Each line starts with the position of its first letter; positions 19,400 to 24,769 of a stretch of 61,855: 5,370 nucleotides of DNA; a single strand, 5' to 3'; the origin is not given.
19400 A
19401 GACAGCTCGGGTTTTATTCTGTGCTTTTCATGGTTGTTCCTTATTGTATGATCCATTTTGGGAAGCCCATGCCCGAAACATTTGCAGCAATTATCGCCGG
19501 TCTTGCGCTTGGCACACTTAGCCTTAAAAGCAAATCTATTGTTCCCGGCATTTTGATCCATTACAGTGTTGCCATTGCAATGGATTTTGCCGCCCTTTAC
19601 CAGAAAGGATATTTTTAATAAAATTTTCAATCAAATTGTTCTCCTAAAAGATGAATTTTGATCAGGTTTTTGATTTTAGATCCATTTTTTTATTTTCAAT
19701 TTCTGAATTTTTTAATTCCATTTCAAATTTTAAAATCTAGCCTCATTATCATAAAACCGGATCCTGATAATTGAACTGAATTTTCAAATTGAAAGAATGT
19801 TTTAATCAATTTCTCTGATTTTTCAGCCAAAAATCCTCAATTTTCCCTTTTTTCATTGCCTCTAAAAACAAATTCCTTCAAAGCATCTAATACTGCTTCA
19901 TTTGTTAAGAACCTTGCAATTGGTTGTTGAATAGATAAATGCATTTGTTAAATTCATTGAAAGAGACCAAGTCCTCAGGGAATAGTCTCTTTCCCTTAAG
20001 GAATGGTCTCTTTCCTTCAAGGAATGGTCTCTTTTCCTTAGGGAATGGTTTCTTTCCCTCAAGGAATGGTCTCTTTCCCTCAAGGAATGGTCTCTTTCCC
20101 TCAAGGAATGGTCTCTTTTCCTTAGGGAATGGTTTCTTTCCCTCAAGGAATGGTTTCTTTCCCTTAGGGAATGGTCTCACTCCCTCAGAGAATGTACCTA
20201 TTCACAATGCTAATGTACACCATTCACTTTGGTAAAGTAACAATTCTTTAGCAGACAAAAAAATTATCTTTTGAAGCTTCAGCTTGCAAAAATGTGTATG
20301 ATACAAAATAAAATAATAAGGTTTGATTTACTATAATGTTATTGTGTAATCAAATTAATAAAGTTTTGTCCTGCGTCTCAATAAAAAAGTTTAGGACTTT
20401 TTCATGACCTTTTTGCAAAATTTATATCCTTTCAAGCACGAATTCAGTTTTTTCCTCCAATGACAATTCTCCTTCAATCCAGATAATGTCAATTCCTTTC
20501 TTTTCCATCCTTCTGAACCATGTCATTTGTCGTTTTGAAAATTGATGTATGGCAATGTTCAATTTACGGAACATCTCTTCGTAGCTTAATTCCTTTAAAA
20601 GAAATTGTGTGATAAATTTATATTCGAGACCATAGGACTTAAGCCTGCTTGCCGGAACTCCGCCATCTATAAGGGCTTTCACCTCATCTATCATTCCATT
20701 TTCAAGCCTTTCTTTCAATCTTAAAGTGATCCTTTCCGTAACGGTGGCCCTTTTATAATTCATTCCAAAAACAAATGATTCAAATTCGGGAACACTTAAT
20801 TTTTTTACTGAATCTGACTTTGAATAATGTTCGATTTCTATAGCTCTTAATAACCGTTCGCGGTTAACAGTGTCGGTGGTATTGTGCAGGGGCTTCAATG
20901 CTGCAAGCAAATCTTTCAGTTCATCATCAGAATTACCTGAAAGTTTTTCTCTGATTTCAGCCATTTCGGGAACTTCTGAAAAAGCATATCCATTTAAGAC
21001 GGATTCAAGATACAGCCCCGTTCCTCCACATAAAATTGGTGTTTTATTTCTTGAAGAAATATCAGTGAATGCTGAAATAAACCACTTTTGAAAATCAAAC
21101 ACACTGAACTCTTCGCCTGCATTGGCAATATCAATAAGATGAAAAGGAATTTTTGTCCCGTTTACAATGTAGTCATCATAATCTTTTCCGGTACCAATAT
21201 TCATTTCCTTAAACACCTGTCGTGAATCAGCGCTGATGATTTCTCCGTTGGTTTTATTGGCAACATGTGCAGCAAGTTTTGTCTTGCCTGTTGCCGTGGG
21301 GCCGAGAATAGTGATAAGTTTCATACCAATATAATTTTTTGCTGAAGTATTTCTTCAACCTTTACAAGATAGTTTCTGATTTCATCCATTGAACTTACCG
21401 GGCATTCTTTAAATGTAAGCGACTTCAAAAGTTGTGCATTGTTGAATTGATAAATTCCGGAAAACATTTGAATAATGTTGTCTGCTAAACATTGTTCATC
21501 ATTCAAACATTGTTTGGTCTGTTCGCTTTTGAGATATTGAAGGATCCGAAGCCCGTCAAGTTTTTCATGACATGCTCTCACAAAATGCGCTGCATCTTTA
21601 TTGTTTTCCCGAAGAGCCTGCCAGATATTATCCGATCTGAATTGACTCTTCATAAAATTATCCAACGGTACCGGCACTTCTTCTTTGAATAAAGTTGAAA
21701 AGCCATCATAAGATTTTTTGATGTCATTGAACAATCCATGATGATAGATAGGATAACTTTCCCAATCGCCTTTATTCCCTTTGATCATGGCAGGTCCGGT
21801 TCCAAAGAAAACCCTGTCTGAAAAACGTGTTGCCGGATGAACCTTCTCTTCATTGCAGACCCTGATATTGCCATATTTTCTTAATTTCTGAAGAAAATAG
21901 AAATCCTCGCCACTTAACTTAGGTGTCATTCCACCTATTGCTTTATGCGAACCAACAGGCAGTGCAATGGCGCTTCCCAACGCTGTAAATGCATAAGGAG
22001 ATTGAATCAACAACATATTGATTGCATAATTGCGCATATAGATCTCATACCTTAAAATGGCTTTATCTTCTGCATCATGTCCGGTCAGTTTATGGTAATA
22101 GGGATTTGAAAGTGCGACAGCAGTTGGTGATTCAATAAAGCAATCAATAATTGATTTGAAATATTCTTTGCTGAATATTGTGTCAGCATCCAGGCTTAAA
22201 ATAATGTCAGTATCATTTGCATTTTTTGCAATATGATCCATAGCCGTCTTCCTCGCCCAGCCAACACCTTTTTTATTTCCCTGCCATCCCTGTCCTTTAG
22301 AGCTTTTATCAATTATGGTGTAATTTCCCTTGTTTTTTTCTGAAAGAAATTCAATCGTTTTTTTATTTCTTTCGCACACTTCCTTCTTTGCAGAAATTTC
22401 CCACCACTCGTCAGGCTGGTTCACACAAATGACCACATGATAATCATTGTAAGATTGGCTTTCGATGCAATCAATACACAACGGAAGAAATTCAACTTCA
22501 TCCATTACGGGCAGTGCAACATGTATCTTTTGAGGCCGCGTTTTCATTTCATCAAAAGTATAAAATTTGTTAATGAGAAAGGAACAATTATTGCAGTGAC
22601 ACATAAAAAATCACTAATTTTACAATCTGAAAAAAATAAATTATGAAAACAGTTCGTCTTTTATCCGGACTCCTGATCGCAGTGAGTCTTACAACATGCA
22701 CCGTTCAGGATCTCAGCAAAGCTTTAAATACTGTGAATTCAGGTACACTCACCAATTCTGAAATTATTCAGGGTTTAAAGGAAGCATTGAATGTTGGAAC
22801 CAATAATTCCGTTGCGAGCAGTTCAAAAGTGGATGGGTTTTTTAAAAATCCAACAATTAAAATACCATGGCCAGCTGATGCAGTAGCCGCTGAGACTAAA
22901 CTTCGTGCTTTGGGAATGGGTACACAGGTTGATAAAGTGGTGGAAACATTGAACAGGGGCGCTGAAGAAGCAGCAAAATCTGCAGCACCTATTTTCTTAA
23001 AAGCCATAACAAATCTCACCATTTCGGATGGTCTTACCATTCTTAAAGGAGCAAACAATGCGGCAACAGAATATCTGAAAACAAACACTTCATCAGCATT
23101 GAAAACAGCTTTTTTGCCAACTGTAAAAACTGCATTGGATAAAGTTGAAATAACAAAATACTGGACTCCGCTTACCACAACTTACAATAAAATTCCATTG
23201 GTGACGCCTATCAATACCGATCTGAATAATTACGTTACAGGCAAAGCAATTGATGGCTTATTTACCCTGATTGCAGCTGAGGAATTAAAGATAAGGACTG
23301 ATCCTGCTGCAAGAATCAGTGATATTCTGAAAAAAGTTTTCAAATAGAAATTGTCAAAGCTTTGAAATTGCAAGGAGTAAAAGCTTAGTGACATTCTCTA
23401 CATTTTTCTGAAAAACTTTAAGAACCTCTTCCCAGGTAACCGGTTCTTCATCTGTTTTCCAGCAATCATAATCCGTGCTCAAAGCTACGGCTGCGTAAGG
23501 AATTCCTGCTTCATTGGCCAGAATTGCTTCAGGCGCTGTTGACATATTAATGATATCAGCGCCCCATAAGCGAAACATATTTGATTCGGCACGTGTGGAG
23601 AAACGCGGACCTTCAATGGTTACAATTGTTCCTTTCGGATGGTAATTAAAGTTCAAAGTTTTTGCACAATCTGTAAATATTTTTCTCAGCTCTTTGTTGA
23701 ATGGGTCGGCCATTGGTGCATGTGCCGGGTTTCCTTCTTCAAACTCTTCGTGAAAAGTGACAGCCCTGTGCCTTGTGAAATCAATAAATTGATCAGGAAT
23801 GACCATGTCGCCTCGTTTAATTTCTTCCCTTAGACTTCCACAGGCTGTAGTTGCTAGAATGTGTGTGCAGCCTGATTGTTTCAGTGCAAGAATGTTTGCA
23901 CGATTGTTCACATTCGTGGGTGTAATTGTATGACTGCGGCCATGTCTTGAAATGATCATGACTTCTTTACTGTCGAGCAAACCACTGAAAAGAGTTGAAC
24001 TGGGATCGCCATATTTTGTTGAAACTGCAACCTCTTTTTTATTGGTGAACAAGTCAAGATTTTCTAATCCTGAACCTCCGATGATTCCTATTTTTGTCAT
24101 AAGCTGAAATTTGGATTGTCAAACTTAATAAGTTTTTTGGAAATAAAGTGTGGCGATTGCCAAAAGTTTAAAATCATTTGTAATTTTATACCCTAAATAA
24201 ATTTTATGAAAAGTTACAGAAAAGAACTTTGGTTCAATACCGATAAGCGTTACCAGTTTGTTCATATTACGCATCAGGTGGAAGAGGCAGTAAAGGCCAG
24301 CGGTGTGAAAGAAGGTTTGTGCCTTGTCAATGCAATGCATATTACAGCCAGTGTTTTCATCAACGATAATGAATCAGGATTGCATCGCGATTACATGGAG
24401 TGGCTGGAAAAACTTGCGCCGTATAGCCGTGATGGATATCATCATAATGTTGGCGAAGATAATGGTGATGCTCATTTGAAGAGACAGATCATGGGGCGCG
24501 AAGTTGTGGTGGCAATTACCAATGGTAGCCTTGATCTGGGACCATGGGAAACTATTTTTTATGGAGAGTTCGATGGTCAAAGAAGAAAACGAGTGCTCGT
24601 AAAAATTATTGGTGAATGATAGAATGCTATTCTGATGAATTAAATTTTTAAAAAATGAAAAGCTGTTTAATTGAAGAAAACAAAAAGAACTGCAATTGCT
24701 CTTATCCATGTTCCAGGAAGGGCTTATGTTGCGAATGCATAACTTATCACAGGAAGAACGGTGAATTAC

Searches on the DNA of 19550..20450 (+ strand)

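Call 73: search_rna_families(source=window, start=19550, end=20450, threshold=evalue, max_evalue=1)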
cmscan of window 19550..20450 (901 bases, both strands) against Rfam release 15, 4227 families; matches with E-value up to 1: 2.
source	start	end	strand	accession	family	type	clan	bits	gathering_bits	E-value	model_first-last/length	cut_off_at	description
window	19948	20026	-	RF00249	mir-46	Gene; miRNA;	-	26.6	44.7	0.0066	1-85/85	no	mir-46/mir-47/mir-281 microRNA precursor family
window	19958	20015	-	RF03623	mir-1252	Gene; miRNA;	-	21.2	70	0.9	1-65/65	no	mir-1252 microRNA precursor family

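Call 99: search_dna_similar(query=window:19690-19975:+, collection=plasmids, mode=distant, max_evalue=0.01, max_rows=10)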
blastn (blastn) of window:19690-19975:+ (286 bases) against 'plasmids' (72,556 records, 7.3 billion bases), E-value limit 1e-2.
Records with a match: 1; places in all: 1; records where one place covers at least 80% of the query: 0.
Best place of each record, by identity: 80-90% 1.
By first word of the organism name: Persicobacter 1.
By predicted mobility (MOB-suite, as given by PLSDB): non-mobilizable 1.
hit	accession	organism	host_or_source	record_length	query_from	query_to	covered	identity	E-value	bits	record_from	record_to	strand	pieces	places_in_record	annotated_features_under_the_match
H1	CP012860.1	Persicobacter sp. JZB09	cell culture,soil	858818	119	154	13%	88.9%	6e-3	48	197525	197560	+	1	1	record has no annotation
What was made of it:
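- Tried and rejected: The leader against plasmids gave one 36-bp chance match (call 99).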

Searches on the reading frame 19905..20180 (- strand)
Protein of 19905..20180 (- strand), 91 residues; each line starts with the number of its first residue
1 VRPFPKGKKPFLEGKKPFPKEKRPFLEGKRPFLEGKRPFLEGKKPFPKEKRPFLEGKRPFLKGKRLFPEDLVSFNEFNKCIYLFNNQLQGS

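Call 26: find_homologous_proteins(query=window:19905-20180:-, max_evalue=0.01)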
Query window:19905-20180:- (91 aa): 3 proteins with E <= 0.01 among 1998 candidates.
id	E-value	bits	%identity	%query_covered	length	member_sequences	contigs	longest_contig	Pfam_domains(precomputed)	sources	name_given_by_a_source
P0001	2.0e-9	55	60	69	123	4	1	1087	-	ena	-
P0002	3.3e-6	45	57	81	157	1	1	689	-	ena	-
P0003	1.9e-5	42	55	82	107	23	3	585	-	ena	-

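Call 28: find_encoding_contigs(protein=P0001, flank=5000)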
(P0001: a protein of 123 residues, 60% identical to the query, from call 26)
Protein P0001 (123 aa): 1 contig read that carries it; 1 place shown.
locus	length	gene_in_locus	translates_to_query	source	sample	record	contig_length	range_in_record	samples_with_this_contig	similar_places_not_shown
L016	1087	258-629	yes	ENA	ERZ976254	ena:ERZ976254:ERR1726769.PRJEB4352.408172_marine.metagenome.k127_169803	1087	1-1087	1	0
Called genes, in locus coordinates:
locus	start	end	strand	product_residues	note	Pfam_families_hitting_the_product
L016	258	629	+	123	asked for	-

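Call 29: find_encoding_contigs(protein=P0002, flank=5000)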
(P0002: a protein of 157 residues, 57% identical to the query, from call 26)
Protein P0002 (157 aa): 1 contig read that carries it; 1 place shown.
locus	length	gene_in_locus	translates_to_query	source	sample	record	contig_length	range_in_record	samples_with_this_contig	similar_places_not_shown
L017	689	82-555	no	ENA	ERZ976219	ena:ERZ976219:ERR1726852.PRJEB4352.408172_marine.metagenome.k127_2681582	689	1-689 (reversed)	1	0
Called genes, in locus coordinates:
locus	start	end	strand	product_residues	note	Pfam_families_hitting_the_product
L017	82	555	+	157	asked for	-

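Call 30: find_encoding_contigs(protein=P0003, flank=5000)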
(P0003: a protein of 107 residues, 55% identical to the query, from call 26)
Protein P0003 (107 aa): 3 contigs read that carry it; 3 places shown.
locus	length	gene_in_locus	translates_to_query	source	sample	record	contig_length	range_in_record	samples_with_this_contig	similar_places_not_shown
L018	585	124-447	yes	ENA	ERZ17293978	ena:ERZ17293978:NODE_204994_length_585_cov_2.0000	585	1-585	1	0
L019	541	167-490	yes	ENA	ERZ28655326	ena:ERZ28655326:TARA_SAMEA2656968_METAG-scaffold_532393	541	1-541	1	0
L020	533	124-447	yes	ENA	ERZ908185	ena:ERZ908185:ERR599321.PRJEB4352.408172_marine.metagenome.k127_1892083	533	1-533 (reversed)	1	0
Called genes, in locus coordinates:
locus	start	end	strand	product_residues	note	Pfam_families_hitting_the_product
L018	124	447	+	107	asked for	-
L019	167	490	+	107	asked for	-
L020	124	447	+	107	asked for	-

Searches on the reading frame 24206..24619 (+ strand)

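Call 53: search_protein_families(library=pfam, proteins=[window:24206-24619:+])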
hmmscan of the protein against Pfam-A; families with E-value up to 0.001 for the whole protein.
window:24206-24619:+ (137 aa): 1 family
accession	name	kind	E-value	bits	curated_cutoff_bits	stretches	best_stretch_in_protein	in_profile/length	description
PF01894.22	UPF0047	-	1.2e-38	132.3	27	1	21-134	2-117/117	Uncharacterised protein family UPF0047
